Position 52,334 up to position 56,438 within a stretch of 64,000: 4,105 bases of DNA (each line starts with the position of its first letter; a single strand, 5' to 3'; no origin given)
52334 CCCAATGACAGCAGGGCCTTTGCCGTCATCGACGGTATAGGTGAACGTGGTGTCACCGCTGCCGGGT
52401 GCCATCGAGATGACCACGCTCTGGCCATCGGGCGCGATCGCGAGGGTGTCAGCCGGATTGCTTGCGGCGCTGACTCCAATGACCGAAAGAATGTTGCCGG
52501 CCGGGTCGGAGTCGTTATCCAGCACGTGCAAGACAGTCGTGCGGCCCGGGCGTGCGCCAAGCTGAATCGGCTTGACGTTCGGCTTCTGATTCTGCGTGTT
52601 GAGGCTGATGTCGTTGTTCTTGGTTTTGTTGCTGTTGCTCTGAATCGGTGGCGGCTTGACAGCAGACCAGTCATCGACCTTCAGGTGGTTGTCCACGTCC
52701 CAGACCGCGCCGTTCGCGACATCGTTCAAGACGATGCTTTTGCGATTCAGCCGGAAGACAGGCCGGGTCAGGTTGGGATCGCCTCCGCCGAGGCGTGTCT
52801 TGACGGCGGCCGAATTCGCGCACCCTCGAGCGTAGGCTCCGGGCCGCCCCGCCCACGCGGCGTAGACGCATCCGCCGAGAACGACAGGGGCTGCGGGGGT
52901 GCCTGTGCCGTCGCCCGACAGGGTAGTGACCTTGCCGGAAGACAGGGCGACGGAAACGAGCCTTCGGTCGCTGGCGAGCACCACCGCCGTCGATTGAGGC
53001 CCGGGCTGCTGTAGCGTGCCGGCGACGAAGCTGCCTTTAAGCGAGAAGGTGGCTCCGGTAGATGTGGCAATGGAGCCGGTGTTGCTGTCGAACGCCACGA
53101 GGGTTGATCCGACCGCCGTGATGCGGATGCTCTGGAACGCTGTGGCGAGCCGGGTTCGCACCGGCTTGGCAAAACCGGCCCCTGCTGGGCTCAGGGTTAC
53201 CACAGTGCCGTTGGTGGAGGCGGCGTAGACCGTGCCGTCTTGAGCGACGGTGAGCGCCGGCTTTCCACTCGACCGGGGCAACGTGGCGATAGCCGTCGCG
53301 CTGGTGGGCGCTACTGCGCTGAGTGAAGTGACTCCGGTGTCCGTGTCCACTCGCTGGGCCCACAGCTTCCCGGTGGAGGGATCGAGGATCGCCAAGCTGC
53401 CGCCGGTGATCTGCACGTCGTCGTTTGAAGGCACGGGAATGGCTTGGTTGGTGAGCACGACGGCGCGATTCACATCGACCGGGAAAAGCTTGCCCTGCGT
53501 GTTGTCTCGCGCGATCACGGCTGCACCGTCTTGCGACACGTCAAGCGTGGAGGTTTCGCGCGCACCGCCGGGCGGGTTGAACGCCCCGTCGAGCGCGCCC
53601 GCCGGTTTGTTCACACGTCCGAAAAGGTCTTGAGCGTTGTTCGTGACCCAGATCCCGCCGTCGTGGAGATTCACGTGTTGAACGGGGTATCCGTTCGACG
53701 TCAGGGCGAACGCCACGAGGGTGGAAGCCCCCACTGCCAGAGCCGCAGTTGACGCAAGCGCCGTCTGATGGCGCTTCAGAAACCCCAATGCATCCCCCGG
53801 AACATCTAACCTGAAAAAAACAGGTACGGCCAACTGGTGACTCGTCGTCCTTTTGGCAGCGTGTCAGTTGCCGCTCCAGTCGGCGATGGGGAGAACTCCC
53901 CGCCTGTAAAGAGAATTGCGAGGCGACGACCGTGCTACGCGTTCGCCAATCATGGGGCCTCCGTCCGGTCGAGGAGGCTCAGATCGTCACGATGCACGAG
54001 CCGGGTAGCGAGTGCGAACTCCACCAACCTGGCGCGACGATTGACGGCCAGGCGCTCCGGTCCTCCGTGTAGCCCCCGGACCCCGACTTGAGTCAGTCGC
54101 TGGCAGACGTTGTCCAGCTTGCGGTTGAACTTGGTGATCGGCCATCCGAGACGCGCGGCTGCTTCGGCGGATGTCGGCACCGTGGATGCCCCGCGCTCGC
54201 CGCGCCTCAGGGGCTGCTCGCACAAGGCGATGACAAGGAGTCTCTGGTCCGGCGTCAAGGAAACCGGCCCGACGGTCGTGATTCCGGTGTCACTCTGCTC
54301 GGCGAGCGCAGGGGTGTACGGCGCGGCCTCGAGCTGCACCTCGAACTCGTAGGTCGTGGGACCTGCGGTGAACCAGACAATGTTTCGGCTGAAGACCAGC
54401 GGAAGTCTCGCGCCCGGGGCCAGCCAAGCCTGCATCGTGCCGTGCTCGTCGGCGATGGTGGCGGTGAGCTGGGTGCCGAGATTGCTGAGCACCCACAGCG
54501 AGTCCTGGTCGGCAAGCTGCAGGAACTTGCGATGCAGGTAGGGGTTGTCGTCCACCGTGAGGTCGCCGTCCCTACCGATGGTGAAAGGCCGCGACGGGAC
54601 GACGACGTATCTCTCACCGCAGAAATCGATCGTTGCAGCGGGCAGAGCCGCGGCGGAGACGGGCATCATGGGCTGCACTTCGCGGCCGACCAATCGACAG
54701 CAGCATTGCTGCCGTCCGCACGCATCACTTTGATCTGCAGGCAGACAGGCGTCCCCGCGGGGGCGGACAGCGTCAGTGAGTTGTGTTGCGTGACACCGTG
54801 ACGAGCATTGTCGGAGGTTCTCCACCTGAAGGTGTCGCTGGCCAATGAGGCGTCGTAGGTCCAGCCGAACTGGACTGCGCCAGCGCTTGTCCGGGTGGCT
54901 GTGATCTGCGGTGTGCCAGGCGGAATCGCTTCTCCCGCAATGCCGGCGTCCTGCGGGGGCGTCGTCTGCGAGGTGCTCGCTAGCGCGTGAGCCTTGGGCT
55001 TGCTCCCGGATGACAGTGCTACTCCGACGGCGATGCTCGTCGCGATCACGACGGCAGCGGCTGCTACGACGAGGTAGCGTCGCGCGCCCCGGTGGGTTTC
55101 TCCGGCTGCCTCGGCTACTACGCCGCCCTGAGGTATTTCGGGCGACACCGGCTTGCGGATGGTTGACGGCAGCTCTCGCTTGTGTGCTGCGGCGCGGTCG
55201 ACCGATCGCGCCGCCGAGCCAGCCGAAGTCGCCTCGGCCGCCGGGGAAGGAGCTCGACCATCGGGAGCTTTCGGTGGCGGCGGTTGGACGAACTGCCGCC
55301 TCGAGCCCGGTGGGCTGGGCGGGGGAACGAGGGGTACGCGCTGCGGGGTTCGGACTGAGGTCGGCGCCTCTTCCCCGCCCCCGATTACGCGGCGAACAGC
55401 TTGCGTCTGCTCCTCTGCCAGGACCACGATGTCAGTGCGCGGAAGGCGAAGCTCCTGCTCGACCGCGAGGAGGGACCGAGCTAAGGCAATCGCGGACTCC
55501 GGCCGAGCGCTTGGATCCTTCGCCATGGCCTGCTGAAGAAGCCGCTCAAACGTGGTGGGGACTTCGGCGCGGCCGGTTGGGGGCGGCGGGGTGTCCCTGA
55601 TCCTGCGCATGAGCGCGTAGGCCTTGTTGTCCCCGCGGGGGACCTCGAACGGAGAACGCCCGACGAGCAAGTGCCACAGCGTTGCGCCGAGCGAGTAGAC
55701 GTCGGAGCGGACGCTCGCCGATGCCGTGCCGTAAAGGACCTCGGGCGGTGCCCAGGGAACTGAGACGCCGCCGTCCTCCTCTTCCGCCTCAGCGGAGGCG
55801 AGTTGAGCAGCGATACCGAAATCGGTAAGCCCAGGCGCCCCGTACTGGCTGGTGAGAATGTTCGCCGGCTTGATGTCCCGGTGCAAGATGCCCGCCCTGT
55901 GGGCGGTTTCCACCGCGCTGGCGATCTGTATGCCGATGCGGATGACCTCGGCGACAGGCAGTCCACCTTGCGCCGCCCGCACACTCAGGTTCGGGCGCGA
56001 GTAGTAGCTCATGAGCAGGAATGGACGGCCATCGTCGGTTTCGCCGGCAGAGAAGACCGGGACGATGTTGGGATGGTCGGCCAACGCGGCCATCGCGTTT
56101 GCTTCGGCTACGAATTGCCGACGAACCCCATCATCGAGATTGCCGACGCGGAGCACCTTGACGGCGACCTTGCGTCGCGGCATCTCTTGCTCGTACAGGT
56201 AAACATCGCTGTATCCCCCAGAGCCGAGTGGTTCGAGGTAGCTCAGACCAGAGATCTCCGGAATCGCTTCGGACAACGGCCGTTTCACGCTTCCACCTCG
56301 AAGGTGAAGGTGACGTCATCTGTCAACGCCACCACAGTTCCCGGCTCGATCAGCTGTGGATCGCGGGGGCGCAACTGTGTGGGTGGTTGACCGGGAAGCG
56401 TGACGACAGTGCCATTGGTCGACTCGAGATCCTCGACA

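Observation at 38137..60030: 22-kb co-directional T7SS-like supercluster joining a Ubl-FHA-EssC/EccC ATPase to MoxR-DUF58-transglutaminase and a kinase/PP2C/FHA switch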

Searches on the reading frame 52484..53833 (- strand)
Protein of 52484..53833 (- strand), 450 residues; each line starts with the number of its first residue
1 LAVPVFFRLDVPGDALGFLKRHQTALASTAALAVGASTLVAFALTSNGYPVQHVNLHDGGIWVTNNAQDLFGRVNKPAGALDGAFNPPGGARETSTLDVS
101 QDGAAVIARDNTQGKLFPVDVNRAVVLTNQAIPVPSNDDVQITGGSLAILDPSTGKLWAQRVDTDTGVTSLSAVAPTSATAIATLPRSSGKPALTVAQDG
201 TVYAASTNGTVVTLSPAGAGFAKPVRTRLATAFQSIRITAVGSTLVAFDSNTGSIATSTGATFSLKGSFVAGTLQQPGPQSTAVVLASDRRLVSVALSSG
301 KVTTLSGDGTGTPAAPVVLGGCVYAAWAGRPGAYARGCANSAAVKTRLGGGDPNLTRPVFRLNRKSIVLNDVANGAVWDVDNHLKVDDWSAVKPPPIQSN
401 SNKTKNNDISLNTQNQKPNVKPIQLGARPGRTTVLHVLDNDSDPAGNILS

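Call 34: find_homologous_proteins(query=window:52484-53833:-, max_evalue=0.00001)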
Query window:52484-53833:- (450 aa): 13 proteins with E <= 0.00001 among 8000 candidates.
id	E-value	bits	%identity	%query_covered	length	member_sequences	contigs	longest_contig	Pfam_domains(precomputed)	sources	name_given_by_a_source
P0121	3.9e-108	380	47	97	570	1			PF17963.8,PF17892.8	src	-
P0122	5.0e-106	373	44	95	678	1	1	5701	PF17963.8,PF17892.8,PF17803.8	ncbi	-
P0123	2.6e-103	364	48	90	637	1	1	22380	PF17963.8,PF17892.8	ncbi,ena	-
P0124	3.9e-89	318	43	93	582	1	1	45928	PF17963.8,PF17892.8,PF17803.8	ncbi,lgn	-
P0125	5.8e-84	301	41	90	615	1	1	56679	PF17963.8,PF17892.8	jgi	jgi:hypothetical protein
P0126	2.4e-74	269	40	97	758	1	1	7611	-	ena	-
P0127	9.9e-65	237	36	96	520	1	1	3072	-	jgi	jgi:hypothetical protein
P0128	6.1e-63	231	38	90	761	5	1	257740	PF17963.8,PF17892.8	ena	-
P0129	3.3e-60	222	38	95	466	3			-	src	-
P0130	1.7e-57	213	36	88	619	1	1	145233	-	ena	-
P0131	5.2e-56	209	38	84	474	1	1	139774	-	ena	-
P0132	1.9e-31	128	34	77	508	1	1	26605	-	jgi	jgi:hypothetical protein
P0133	1.0e-28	119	35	53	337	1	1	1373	-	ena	-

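Call 37: find_encoding_contigs(protein=P0128, flank=10000, max_places=2)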
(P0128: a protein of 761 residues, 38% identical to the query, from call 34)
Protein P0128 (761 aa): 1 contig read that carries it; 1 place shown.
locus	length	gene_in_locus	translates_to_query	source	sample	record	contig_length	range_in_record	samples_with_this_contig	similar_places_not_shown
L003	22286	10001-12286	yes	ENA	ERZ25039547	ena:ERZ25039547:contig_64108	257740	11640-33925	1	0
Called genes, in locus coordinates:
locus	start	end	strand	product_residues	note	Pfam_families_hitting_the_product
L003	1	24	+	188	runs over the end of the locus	PF00281:Ribosomal_L5, PF00673:Ribosomal_L5_C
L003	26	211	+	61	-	PF00253:Ribosomal_S14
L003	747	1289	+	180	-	PF00347:Ribosomal_L6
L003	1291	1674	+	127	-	PF00861:Ribosomal_L18p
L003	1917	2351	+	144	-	PF00333:Ribosomal_S5, PF03719:Ribosomal_S5_C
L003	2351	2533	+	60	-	PF00327:Ribosomal_L30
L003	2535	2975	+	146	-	PF00828:Ribosomal_L27A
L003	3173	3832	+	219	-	PF00344:SecY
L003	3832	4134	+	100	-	PF00344:SecY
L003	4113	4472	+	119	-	PF00344:SecY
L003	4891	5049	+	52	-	-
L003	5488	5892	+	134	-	PF00557:Peptidase_M24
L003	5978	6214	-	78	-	-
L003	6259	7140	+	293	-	PF03741:TerC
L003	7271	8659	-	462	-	PF00069:Pkinase, PF07714:PK_Tyr_Ser-Thr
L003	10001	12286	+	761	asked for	PF17892:Cadherin_5 (faint), PF17963:Big_9 (weak)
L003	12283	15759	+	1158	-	PF17803:Cadherin_4 (faint), PF17963:Big_9 (weak), PF00041:fn3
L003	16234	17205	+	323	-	PF20030:bpMoxR, PF00158:Sigma54_activat (faint), PF07724:AAA_2 (weak), PF00004:AAA (weak), PF07726:AAA_3, PF07728:AAA_5, PF17863:AAA_lid_2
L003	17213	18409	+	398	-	-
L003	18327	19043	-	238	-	-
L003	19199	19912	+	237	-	PF11992:TgpA_N (weak)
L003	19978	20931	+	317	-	-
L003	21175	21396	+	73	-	PF01176:eIF-1a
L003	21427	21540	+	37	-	PF00444:Ribosomal_L36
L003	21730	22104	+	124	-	PF00416:Ribosomal_S13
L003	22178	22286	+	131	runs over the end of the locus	PF00411:Ribosomal_S11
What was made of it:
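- SecY is in three pieces in L003 (call 37).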

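Call 46: predict_structure(alignment_id=A1)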
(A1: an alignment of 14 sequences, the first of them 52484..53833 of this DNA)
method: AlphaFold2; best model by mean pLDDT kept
length: 450 residues; sequences in the alignment: 14
mean_pLDDT: 76.2   pTM: 0.71
mean pLDDT of the five models: 76.2, 73.8, 73.6, 73.1, 62.6
residues with pLDDT >= 90: 166; 70-90: 156; 50-70: 42; < 50: 86
segments of 3 or more residues with pLDDT < 50: 1-17, 47-58, 77-79, 397-450
pLDDT, mean of each block of 10 residues (from residue 1): 39 49 69 80 54 43 83 60 68 71 89 88 81 92 95 94 82 87 87 95 96 94 95 93 94 92 80 91 92 92 87 91 90 85 82 83 85 86 74 53 36 38 41 39 38
secondary structure, 60 per line:
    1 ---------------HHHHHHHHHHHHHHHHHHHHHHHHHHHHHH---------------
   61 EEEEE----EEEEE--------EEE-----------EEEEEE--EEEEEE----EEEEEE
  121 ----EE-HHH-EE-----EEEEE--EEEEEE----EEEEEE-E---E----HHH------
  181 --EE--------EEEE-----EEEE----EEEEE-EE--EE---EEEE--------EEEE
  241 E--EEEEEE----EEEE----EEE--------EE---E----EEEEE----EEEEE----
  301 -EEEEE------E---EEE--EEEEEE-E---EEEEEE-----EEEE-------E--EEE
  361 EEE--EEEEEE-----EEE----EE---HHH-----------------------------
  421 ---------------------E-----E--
elements in order: H16-45 E61-65 E70-74 E83-85 E97-102 E105-110 E115-120 E139-143 E146-151 E156-161 E193-196 E202-205 E210-214 E225-228 E237-241 E244-249 E254-257 E262-264 E283-287 E292-296 E302-306 E317-319 E322-327 E333-338 E344-347 E358-363 E366-371 E377-379
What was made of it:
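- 47561..53833 (-): EsrA-like giant surface protein: N-terminal signal/anchor helix, a beta-propeller (about residues 61-380), then Big_9/cadherin-like/FN3 repeats. No C-terminal TM helix. AF2 model with pLDDT 76 and pTM 0.71 (call 46).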

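Call 51: fold_search(model_id=the predicted structure, library=pdb)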
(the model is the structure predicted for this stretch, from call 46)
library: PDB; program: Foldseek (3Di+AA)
matches with E <= 10: 1766; with E <= 0.001: 1064
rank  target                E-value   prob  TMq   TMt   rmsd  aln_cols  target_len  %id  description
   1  4imm_B                3.3e-09  1.00  0.42  0.56   6.4       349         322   18  The crystal structure of BamB from Moraxella catarrhalis (released 2014-03-26)
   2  1l0q_A                4.1e-09  1.00  0.39  0.43  12.1       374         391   14  Tandem YVTN beta-propeller and PKD domains from an archaeal surface layer protein (released 2002-11-06)
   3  8s9s_1                1.0e-08  1.00  0.44  0.24   8.6       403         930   13  Structure of the human ER membrane protein complex (EMC) in GDN (released 2023-05-17)
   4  6tv2_A                2.3e-08  1.00  0.47  0.55   7.2       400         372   10  Heme d1 biosynthesis associated Protein NirF (released 2020-04-22)
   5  9c7v_1                2.3e-08  1.00  0.44  0.25   8.5       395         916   13  Structure of the human BOS:human EMC complex in GDN (released 2024-08-21)
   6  2z2n                  6.6e-08  1.00  0.40  0.56   5.9       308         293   12  Crystal Structure of selenomethionine substituted virginiamycin B lyase from Staphylococcus aureus (released 2007-06-19)
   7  6ww7_A                8.6e-08  1.00  0.42  0.23   9.1       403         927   14  Structure of the human ER membrane protein complex in a lipid nanodisc (released 2020-05-27)
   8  3q7o                  1.1e-07  1.00  0.45  0.54   7.6       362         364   14  The crystal structure of BamB from the BAM complex in spacegroup P213 (released 2011-02-09)
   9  3prw                  1.2e-07  1.00  0.45  0.55   7.2       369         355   13  Crystal structure of the lipoprotein BamB (released 2011-01-19)
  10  7adp_A                1.2e-07  1.00  0.45  0.26   7.4       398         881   13  Cryo-EM structure of human ER membrane protein complex in GDN detergent (released 2020-12-02)
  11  6g6n_B                1.3e-07  1.00  0.44  0.59   5.4       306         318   14  Crystal structure of the computationally designed Tako8 protein in C2 (released 2018-11-28)
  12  7ado_A                1.7e-07  1.00  0.41  0.23   8.5       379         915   13  Cryo-EM structure of human ER membrane protein complex in lipid nanodiscs (released 2020-12-02)
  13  3q54                  2.5e-07  1.00  0.44  0.55   7.4       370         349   14  Crystal structure of Escherichia coli BamB (released 2012-05-09)
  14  9esh_C                2.6e-07  1.00  0.34  0.48   8.6       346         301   11  Structure of a B-state intermediate committed to discard (Bd-I state) (released 2024-12-25)
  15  9hnw_B                2.6e-07  1.00  0.35  0.27  14.6       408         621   15  USP1-UAF1 bound to Lys63-linked diubiquitin (released 2025-02-12)
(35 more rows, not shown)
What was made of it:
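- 47561..53833 (-): Foldseek top hits are BamB, a YVTN propeller and cd1 nitrite reductase (call 51).
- The giant protein has an N-terminal beta-propeller after a signal/anchor helix (calls 46, 51).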

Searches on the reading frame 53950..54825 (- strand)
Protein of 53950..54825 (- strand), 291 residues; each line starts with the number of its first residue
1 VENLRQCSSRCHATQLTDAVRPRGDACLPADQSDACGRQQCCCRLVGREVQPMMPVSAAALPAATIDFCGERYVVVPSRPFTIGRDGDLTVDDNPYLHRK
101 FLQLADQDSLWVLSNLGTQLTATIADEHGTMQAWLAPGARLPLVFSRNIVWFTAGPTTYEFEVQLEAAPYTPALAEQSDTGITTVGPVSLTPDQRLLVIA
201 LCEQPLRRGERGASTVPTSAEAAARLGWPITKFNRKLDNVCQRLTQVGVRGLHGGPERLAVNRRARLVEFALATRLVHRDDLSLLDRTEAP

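Call 4: search_protein_families(library=pfam, proteins=[window:53950-54825:-], max_evalue=0.01)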
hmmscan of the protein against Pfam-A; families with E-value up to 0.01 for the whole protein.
window:53950-54825:- (291 aa): 0 families

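Call 61: search_protein_families(library=ncbifam, proteins=[window:53950-54669:-], max_evalue=0.001)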
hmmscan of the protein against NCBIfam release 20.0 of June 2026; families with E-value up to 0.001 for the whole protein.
window:53950-54669:- (239 aa): 0 families

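Call 73: search_solved_structures(query=A6, max_evalue=10)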
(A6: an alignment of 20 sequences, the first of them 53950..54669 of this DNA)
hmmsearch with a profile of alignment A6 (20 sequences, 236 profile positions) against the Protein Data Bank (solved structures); distinct sequences matched with E-value up to 10: 15.
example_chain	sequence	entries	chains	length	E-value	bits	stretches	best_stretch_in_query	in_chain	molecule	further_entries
5y37_A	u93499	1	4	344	0.25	13.6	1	137-190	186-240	Glyceraldehyde-3-phosphate dehydrogenase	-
6iep_A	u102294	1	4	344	0.25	13.6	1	137-190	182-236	Glyceraldehyde-3-phosphate dehydrogenase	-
5utl_A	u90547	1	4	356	0.26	13.5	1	137-190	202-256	Glyceraldehyde-3-phosphate dehydrogenase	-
5jya_A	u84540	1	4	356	0.26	13.5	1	137-190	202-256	Glyceraldehyde-3-phosphate dehydrogenase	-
5v8x_A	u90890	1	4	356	0.26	13.5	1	137-190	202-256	Glyceraldehyde-3-phosphate dehydrogenase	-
5v8y_A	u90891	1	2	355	0.26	13.5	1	137-190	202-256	Glyceraldehyde-3-phosphate dehydrogenase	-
5utm_A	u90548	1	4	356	0.26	13.5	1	137-190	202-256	Glyceraldehyde-3-phosphate dehydrogenase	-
4qx6_A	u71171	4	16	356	0.26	13.5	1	137-190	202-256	Glyceraldehyde 3-phosphate dehydrogenase | Glyceraldehyde-3-phosphate dehydrogenase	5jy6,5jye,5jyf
6fzh_A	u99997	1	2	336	0.28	13.4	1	137-190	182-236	Glyceraldehyde-3-phosphate dehydrogenase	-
6ite_P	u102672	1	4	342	0.29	13.4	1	137-190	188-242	Glyceraldehyde-3-phosphate dehydrogenase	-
5m6d_A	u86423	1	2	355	0.32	13.2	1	137-190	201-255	Glyceraldehyde-3-phosphate dehydrogenase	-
3gnq_A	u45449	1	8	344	0.57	12.4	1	136-185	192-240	Glyceraldehyde-3-phosphate dehydrogenase, type I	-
5vmt_A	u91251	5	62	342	1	11.6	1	136-190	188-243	Glyceraldehyde-3-phosphate dehydrogenase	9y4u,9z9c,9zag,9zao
7d1g_A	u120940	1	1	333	1.1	11.4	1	135-190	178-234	Glyceraldehyde-3-phosphate dehydrogenase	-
5uw8_A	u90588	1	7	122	1.6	11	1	26-53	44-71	Probable phospholipid ABC transporter-binding protein MlaD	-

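Call 74: search_protein_families(library=pfam, alignment_id=A6, max_evalue=1)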
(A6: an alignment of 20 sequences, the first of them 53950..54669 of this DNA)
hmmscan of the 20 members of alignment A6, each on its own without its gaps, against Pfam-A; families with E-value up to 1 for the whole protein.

A. member 1, window:53950-54669:- (239 aa): 0 families

B. families by the number of members that match (of 20 scanned): 1 family
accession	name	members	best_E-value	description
PF16280.10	DUF4928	1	0.31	Domain of unknown function (DUF4928)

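Call 90: search_protein_families(library=padloc, proteins=[window:53950-54669:-], max_evalue=0.00001)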
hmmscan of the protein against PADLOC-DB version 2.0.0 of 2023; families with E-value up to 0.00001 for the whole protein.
window:53950-54669:- (239 aa): 0 families

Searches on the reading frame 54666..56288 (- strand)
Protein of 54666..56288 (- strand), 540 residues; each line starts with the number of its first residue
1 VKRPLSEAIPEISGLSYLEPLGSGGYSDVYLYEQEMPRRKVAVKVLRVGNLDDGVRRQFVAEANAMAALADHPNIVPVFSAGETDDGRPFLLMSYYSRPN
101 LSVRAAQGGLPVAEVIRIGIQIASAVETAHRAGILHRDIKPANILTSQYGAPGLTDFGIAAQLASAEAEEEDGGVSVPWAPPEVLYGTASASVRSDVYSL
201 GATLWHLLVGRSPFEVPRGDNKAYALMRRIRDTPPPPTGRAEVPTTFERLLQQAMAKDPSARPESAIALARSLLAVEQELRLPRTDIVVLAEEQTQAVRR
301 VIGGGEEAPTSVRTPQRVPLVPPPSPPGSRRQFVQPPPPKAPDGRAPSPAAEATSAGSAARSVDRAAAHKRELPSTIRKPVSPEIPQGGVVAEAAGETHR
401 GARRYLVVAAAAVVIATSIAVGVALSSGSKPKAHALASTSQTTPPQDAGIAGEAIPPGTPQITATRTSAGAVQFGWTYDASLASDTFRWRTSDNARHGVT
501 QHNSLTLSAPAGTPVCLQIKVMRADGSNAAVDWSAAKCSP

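Call 4: search_protein_families(library=pfam, proteins=[window:54666-56288:-], max_evalue=0.01)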
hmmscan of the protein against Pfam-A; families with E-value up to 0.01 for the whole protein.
window:54666-56288:- (540 aa): 4 families
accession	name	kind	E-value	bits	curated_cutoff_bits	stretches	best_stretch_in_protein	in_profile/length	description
PF00069.31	Pkinase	-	1.7e-40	139.6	31.7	1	18-268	4-257/263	Protein kinase domain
PF07714.23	PK_Tyr_Ser-Thr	-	1.4e-31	110.2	23.1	1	17-264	3-250/258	Protein tyrosine and serine/threonine kinase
PF01636.29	APH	-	0.0001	22.6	23.2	0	20-96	4-78/239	Phosphotransferase enzyme family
PF14531.12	Kinase-like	-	0.0082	15.9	25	0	118-220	150-257/289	Kinase-like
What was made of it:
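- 54666..56288 (-): Hanks-type Ser/Thr kinase with one TM helix (residues 406-424) and an extracytoplasmic tail of about 115 aa (EsrE/TsdD-like). Pkinase at 2e-40 (call 4).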

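Call 61: search_protein_families(library=ncbifam, proteins=[window:54666-56288:-], max_evalue=0.001)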
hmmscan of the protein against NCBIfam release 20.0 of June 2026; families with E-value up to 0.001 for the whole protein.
window:54666-56288:- (540 aa): 12 families
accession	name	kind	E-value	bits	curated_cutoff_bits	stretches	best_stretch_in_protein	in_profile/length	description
NF033483.0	PknB_PASTA_kin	equivalog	7.7e-56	190.3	450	1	19-302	13-295/563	Stk1 family PASTA domain-containing Ser/Thr kinase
NF047741.1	antiphage_MADS6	equivalog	5.7e-39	134.1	460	2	122-279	308-463/612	methylation-associated defense system protein kinase MAD6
NF052427.1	StpK7MSMEG_1200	equivalog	4.3e-32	111.4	900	1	20-272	14-264/601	serine/threonine protein kinase StpK7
TIGR03903.1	TOMM_kin_cyc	equivalog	7.4e-23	80.4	705.75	1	39-277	4-248/1267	TOMM system kinase/cyclase fusion protein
NF033442.0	BREX_PglW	equivalog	3.2e-22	78.2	990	2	14-147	513-643/1391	BREX system serine/threonine kinase PglW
NF009651.0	PRK13184.1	equivalog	5.7e-22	77.5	839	1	21-271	10-285/932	serine/threonine-protein kinase PknD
NF038150.1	lanthi_synth_IV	equivalog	7.2e-22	77.5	650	1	28-277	204-457/851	class IV lanthionine synthetase LanL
NF053615.1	SerThrKinAfsKStmc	equivalog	1.8e-17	63.3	1300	1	16-416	16-413/809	protein serine/threonine kinase AfsK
NF038151.1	lanthi_synth_III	equivalog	1e-07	30.8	575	1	113-261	336-473/833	class III lanthionine synthetase LanKC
NF043056.1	T4SS_LegK1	equivalog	5.6e-07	28.5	550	1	110-204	185-280/516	Dot/Icm T4SS effector kinase LegK1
TIGR03724.2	arch_bud32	equivalog_domain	5.8e-05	22.7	125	1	43-169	23-140/193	KEOPS complex kinase/ATPase Bud32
NF011463.0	PRK14879.1-4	equivalog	0.00013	21.5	188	1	47-165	52-165/237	Kae1-associated kinase Bud32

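Call 90: search_protein_families(library=padloc, proteins=[window:54666-56288:-], max_evalue=0.00001)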
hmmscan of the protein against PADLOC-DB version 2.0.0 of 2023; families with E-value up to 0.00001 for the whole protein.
window:54666-56288:- (540 aa): 34 families (the best 25 are shown)
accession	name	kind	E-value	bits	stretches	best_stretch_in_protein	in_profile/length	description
PDLC04053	PD-T4-6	-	1.1e-57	193.9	1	18-289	14-284/311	-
PDLC04138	mad6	-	6.3e-57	191.9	1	15-271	53-309/659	mads_6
PDLC04042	PD-T4-6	-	1.5e-54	183.6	1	19-286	15-282/292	-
PDLC04054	PD-T4-6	-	9.6e-51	171.2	1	13-313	10-292/347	-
PDLC04039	PD-T4-6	-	1.4e-49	167.4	1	19-458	20-435/458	-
PDLC04061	PD-T4-6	-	2.1e-49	167.4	1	20-466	23-414/510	-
PDLC04043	PD-T4-6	-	4.2e-48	162.5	1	20-386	22-289/452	-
PDLC04047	PD-T4-6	-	4.8e-46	155.3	1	18-301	15-297/327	-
PDLC04057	PD-T4-6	-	2.8e-45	153.2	1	19-275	14-269/443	-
PDLC04060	PD-T4-6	-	9.3e-43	144.8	1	18-279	13-272/486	-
PDLC04052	PD-T4-6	-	5.2e-40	136.1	1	20-279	16-279/496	-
PDLC04048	PD-T4-6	-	7e-40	135.5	1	19-289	16-285/354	-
PDLC04050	PD-T4-6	-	9.2e-39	131.6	1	17-273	67-323/480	-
PDLC04040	PD-T4-6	-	1.7e-38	130.7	1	21-276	2-265/547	-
PDLC04041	PD-T4-6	-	2e-38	130.8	1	21-421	36-359/443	-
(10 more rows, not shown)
